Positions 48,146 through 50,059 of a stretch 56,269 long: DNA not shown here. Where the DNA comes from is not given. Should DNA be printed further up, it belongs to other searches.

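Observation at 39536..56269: AT-rich, strand-switching accessory cluster of membrane and tailoring enzymes that matches no locus type I know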

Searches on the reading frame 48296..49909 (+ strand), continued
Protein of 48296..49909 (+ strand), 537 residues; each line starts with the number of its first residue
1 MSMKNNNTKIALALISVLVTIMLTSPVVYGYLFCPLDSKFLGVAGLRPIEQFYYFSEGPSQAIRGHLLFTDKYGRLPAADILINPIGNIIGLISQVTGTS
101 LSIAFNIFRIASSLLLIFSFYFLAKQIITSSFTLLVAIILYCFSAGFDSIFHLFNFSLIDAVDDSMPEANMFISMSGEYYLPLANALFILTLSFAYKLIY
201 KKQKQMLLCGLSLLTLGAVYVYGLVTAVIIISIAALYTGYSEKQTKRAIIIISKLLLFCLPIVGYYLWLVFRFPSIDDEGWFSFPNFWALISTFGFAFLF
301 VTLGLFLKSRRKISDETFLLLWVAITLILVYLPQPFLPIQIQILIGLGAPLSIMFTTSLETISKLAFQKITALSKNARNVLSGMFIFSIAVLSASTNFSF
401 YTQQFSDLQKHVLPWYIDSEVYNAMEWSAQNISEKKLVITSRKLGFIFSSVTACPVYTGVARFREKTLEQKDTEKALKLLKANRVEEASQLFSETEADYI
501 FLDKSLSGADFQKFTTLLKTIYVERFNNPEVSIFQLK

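Call 30: predict_structure(alignment_id=A1)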
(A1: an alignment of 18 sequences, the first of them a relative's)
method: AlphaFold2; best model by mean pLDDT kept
length: 535 residues; sequences in the alignment: 18
mean_pLDDT: 88.6   pTM: 0.88
mean pLDDT of the five models: 88.6, 87.4, 86.0, 85.6, 80.5
residues with pLDDT >= 90: 330; 70-90: 172; 50-70: 30; < 50: 3
segments of 3 or more residues with pLDDT < 50: none
pLDDT, mean of each block of 10 residues (from residue 1): 72 93 95 94 86 92 91 84 93 93 94 96 91 92 80 64 76 85 95 93 95 93 92 92 93 95 89 58 75 90 91 91 88 70 90 93 79 82 89 88 92 94 96 93 93 86 83 94 94 95 89 95 96 96
secondary structure, 60 per line:
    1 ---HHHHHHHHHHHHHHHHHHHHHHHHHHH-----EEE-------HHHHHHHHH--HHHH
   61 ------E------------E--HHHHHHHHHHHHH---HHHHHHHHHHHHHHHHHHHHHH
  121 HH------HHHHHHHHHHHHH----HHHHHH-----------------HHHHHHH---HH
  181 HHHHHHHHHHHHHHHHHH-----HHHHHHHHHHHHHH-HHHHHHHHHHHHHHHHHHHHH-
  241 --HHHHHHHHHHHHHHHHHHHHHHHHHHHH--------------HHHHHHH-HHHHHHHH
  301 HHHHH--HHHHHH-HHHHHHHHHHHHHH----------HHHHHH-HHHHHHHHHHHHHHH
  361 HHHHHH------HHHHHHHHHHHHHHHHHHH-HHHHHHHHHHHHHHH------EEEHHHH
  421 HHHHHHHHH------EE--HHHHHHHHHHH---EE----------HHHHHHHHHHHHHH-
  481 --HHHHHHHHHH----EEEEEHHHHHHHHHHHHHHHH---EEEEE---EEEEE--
elements in order: H4-30 E36-38 H46-54 H57-60 H83-95 H99-122 H129-141 H146-151 H169-175 H179-198 H204-217 H219-239 H243-270 H285-291 H293-305 H308-313 H315-328 H339-344 H346-366 H373-391 H393-407 E414-416 H417-429 H440-450 H466-479 H483-492 E497-501 H502-517 E521-525 E529-533

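Call 32: fold_search(model_id=the predicted structure, library=pdb)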
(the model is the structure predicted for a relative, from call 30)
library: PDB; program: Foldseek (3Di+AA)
matches with E <= 10: 533; with E <= 0.001: 22
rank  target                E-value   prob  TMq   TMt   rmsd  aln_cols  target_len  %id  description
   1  7oci_F                6.5e-10  1.00  0.54  0.47  12.5       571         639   15  Cryo-EM structure of yeast Ost6p containing oligosaccharyltransferase complex (released 2022-02-16)
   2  8age_A                3.7e-09  1.00  0.54  0.47  11.1       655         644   14  Structure of yeast oligosaccharylransferase complex with acceptor peptide bound (released 2022-12-07)
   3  5gmy_A                4.4e-09  1.00  0.52  0.36  12.6       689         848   12  Crystal structure of the Archaeoglobus fulgidus oligosaccharyltransferase (O29867_ARCFU) tethered with an acceptor pep (released 2017-02-01)
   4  6ezn_F                4.6e-09  1.00  0.53  0.45  11.5       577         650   14  Cryo-EM structure of the yeast oligosaccharyltransferase (OST) complex (released 2018-01-17)
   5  6s7o_A                1.2e-08  1.00  0.57  0.48   8.7       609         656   12  Cryo-EM structure of human oligosaccharyltransferase complex OST-A (released 2019-12-18)
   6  7e9s_A                1.3e-08  1.00  0.49  0.33  11.6       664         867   12  Archaeal oligosaccharyltransferase AglB from Archaeoglobus fulgidus in complex with an inhibitory peptide and a dolich (released 2021-09-08)
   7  6c26_A                1.6e-08  1.00  0.49  0.42  12.2       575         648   15  The Cryo-EM structure of a eukaryotic oligosaccharyl transferase complex (released 2018-01-31)
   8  8agc_A                5.9e-08  1.00  0.54  0.43   9.8       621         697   14  Structure of yeast oligosaccharylransferase complex with lipid-linked oligosaccharide and non-acceptor peptide bound (released 2022-12-07)
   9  5ogl_A                7.7e-08  1.00  0.54  0.43   9.2       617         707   12  Structure of bacterial oligosaccharyltransferase PglB in complex with an acceptor peptide and an lipid-linked oligosac (released 2017-10-25)
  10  3wak                  8.4e-08  1.00  0.54  0.37  10.7       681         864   13  Crystal structure of the Archaeoglobus fulgidus oligosaccharyltransferase (O29867_ARCFU) in the apo form (released 2013-10-30)
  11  8agb_A                8.8e-08  1.00  0.50  0.43  11.9       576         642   14  Structure of yeast oligosaccharylransferase complex with lipid-linked oligosaccharide bound (released 2022-12-07)
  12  8b6l_I                1.1e-07  1.00  0.54  0.44   9.5       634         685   12  Subtomogram average of the human Sec61-TRAP-OSTA-translocon (released 2022-12-07)
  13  8if8_C                2.1e-07  1.00  0.58  0.52  10.9       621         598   12  Arabinosyltransferase AftA (released 2023-05-31)
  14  6gxc_A                2.1e-07  1.00  0.47  0.38  11.3       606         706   13  Bacterial oligosaccharyltransferase PglB in complex with an inhibitory peptide and a reactive lipid-linked oligosaccha (released 2018-11-14)
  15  6s7t_A                2.2e-07  1.00  0.49  0.39  10.6       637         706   12  Cryo-EM structure of human oligosaccharyltransferase complex OST-B (released 2019-12-18)
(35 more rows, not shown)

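Call 48: find_encoding_contigs(protein=P0012, flank=10000, max_places=1)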
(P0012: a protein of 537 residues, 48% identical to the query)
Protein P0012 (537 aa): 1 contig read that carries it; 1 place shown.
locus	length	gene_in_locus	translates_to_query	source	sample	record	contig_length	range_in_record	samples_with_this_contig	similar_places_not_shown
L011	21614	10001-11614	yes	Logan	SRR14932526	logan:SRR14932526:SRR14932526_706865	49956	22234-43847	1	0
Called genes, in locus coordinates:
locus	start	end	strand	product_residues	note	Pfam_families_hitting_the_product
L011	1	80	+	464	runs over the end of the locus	PF02310:B12-binding (weak), PF04055:Radical_SAM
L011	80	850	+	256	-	PF05118:Asp_Arg_Hydrox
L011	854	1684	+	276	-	-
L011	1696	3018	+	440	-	PF02310:B12-binding (weak)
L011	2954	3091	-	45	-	-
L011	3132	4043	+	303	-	PF00034:Cytochrom_C (faint), PF13442:Cytochrome_CBB3 (faint)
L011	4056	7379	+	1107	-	PF01839:FG-GAP (faint), PF13517:FG-GAP_3, PF07593:UnbV_ASPIC, PF13517:FG-GAP_3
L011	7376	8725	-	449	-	PF01569:PAP2, PF22778:VCPO_2nd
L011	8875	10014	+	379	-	-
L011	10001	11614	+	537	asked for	-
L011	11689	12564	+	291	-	PF22814:WelO5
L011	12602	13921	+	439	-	PF00005:ABC_tran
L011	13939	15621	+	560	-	-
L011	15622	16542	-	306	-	PF05721:PhyH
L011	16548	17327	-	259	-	PF05721:PhyH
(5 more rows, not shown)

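Call 49: find_encoding_contigs(protein=P0004, flank=10000, max_places=1)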
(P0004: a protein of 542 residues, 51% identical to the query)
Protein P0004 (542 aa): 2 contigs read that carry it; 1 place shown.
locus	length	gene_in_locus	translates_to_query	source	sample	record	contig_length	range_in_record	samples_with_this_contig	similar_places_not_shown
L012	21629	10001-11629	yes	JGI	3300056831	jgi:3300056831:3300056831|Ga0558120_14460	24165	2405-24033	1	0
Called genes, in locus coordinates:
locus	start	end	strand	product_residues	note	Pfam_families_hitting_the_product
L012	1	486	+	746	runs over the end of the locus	PF01839:FG-GAP (faint), PF13517:FG-GAP_3, PF07593:UnbV_ASPIC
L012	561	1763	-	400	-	PF11376:DUF3179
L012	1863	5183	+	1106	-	PF01839:FG-GAP (faint), PF13517:FG-GAP_3, PF07593:UnbV_ASPIC, PF13517:FG-GAP_3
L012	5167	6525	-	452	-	PF01569:PAP2 (weak), PF22778:VCPO_2nd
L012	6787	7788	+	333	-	PF03706:LPG_synthase_TM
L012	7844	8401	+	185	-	-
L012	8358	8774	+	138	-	-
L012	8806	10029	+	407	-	-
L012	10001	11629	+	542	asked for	-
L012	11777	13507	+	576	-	-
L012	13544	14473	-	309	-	PF05721:PhyH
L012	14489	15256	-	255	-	PF05721:PhyH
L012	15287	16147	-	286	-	PF05721:PhyH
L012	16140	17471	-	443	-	PF13186:SPASM, PF04055:Radical_SAM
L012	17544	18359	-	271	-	PF05721:PhyH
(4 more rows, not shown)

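Call 82: find_related_loci(query=A1, collection=metagenome_contigs, flank=10000)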
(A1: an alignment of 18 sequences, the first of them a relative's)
Query A1 (535 aa) in metagenome_contigs; peptide patterns used: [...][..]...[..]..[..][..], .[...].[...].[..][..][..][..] (x = any residue, [..] = any of these).
485 stretches matched a pattern; 2 encode a relative of the query (tblastn E <= 1e-3); 2 distinct loci.
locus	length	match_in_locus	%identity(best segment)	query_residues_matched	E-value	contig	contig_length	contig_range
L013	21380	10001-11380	29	2-463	3e-51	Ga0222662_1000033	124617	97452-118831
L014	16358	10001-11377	29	12-469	3e-50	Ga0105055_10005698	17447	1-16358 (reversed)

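Call 85: find_encoding_contigs(protein=P0016, flank=10000, max_places=1)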
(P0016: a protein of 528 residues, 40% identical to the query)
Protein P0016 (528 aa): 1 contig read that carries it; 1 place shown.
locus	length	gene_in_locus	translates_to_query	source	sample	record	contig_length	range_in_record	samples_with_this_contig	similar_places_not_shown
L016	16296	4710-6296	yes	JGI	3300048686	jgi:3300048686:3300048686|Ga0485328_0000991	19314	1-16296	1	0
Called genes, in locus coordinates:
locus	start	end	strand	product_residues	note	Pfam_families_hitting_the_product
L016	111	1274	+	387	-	-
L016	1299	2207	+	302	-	PF00034:Cytochrom_C (faint), PF13442:Cytochrome_CBB3 (weak)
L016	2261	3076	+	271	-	PF05721:PhyH (weak)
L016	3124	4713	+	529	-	-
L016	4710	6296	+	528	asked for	-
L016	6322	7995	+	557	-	-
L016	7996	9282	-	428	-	PF00005:ABC_tran, PF13304:AAA_21 (faint)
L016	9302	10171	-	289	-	PF05721:PhyH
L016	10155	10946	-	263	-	PF05721:PhyH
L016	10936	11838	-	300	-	PF05721:PhyH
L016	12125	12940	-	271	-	PF05721:PhyH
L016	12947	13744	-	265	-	PF05721:PhyH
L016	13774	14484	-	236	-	PF01209:Ubie_methyltran (weak), PF13489:Methyltransf_23, PF02353:CMAS, PF13847:Methyltransf_31, PF08241:Methyltransf_11, PF08242:Methyltransf_12, PF13649:Methyltransf_25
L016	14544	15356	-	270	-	PF05721:PhyH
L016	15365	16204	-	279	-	PF05721:PhyH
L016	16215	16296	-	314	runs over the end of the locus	PF01061:ABC2_membrane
